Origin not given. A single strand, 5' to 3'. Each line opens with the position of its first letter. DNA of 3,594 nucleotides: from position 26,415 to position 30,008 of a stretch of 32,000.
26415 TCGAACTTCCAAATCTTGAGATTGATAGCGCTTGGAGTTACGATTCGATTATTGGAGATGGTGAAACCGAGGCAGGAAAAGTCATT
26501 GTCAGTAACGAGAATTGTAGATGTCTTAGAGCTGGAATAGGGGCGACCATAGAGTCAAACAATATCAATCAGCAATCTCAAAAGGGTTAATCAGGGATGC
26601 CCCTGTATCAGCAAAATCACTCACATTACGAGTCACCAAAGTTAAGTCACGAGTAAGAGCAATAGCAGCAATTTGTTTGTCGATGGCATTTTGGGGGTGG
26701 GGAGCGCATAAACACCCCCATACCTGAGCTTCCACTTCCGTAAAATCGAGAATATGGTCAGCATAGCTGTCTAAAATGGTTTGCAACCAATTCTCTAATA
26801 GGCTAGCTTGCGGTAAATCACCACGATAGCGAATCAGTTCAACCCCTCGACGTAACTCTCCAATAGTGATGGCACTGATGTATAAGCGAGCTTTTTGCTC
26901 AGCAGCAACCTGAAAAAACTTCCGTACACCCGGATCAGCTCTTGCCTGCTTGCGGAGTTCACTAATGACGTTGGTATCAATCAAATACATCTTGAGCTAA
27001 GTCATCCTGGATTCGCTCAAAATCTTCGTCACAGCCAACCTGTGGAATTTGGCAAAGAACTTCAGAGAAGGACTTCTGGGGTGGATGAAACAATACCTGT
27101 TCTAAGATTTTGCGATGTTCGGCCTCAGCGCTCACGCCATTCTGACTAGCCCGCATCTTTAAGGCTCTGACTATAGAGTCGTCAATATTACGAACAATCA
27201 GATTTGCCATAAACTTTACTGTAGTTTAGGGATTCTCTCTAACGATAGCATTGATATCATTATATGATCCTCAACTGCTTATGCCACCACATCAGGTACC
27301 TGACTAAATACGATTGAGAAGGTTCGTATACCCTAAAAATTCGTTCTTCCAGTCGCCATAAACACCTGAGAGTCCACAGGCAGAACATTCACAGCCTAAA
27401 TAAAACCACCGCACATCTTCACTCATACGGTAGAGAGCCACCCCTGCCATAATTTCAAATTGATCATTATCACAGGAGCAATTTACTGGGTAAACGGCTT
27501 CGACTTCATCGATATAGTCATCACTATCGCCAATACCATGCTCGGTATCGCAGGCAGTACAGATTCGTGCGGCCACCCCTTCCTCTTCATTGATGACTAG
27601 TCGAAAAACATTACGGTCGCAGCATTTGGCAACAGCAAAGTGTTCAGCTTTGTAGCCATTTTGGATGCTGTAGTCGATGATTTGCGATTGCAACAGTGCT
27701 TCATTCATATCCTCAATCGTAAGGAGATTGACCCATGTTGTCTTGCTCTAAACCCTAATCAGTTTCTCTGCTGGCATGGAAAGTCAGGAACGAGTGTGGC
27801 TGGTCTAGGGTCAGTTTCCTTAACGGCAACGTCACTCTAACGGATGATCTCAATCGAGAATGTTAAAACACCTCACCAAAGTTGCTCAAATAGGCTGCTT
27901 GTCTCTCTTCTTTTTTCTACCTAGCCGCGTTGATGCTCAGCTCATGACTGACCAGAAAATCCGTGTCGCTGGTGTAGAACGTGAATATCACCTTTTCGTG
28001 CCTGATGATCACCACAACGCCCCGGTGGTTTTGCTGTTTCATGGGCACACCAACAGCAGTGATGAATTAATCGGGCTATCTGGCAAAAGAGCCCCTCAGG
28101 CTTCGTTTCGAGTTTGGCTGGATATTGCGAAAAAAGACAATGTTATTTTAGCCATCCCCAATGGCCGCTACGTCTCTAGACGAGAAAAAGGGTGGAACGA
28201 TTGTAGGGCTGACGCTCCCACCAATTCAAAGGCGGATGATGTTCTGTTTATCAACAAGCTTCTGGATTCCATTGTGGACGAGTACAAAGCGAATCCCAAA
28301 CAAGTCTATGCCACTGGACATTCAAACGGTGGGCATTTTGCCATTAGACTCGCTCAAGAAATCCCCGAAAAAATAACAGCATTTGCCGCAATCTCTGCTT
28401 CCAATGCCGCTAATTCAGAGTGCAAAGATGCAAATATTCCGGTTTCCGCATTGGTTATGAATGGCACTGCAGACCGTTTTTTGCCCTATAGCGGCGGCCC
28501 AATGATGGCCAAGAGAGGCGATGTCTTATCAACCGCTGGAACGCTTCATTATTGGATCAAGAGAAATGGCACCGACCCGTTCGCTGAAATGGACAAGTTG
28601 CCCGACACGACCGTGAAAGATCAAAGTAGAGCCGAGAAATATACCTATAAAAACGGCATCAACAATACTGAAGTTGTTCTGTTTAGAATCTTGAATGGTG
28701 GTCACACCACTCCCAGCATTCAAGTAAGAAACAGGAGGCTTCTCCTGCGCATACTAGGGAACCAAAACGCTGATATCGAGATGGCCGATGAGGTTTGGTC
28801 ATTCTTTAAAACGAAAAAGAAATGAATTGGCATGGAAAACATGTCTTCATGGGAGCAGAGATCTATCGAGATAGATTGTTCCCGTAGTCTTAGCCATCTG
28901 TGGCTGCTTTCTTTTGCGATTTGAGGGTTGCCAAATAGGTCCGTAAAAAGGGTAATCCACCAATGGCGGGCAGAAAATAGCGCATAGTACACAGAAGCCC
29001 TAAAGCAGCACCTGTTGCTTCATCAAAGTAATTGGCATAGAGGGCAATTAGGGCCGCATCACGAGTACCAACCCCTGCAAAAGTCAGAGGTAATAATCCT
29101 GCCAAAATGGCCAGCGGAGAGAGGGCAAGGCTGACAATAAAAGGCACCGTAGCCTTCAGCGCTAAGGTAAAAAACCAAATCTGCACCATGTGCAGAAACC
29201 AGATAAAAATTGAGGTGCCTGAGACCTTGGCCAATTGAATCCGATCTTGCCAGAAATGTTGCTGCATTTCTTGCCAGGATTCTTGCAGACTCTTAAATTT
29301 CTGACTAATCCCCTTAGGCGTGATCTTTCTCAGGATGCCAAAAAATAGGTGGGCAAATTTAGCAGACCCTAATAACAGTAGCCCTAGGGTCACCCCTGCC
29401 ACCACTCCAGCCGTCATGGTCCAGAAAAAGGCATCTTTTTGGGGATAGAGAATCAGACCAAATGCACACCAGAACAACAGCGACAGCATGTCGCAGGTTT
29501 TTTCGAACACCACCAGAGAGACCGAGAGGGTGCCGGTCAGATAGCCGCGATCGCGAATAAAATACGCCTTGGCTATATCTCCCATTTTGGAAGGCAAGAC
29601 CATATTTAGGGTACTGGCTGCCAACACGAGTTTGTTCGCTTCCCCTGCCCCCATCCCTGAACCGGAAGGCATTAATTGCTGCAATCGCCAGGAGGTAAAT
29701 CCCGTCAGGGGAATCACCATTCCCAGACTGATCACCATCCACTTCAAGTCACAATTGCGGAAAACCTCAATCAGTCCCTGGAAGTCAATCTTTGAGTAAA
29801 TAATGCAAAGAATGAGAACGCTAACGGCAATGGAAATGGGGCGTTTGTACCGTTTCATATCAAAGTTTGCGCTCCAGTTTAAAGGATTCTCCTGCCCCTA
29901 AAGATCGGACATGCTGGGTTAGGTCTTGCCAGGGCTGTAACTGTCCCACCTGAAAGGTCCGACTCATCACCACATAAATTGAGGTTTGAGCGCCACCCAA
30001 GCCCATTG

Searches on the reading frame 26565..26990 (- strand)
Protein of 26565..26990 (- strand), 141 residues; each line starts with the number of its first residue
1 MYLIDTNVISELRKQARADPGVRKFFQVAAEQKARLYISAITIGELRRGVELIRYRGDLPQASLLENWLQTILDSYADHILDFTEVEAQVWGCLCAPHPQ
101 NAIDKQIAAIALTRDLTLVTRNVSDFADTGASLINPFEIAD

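Call 8: search_protein_families(library=pfam, proteins=[window:26565-26990:-], max_evalue=0.01)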
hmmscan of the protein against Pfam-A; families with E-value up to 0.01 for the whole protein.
window:26565-26990:- (141 aa): 2 families
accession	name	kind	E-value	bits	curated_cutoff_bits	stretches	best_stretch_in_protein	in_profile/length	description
PF01850.27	PIN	-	1e-10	42.7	23.6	1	2-127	1-115/120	PIN domain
PF16289.11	PIN_12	-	0.0024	18.7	32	1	4-49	3-48/172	PIN domain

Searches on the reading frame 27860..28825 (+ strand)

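Call 9: search_protein_families(library=pfam, proteins=[window:27860-28825:+], max_evalue=0.01)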
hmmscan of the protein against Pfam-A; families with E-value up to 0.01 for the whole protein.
window:27860-28825:+ (321 aa): 5 families
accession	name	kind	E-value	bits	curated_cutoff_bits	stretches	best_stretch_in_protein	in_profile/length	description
PF00756.26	Esterase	-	2.7e-07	31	22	1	46-180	13-148/251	Putative esterase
PF00561.26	Abhydrolase_1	-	2.5e-06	27.8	25.8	1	144-217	66-141/245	alpha/beta hydrolase fold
PF12146.15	Hydrolase_4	-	0.00022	21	27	1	133-210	64-136/239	Serine aminopeptidase, S33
PF00326.27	Peptidase_S9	-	0.00079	19.4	22.6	0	88-167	8-84/213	Prolyl oligopeptidase family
PF01738.24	DLH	-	0.0095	16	21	0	135-210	81-159/217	Dienelactone hydrolase family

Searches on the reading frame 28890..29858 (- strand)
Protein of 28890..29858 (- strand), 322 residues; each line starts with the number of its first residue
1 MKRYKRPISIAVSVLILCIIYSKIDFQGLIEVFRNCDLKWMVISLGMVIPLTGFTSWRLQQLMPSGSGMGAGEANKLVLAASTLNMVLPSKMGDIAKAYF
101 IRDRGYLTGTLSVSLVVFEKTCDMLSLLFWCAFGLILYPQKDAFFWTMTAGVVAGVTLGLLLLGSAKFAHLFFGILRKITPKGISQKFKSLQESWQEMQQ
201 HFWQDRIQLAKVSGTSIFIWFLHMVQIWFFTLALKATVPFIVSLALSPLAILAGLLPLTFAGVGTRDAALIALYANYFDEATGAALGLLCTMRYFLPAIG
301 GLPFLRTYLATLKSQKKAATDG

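Call 9: search_protein_families(library=pfam, proteins=[window:28890-29858:-], max_evalue=0.01)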
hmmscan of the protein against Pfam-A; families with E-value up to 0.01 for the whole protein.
window:28890-29858:- (322 aa): 1 family
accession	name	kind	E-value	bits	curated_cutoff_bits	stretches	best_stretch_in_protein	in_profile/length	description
PF03706.18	LPG_synthase_TM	-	3.1e-36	125.8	33.4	1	8-297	3-298/302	Lysylphosphatidylglycerol synthase TM region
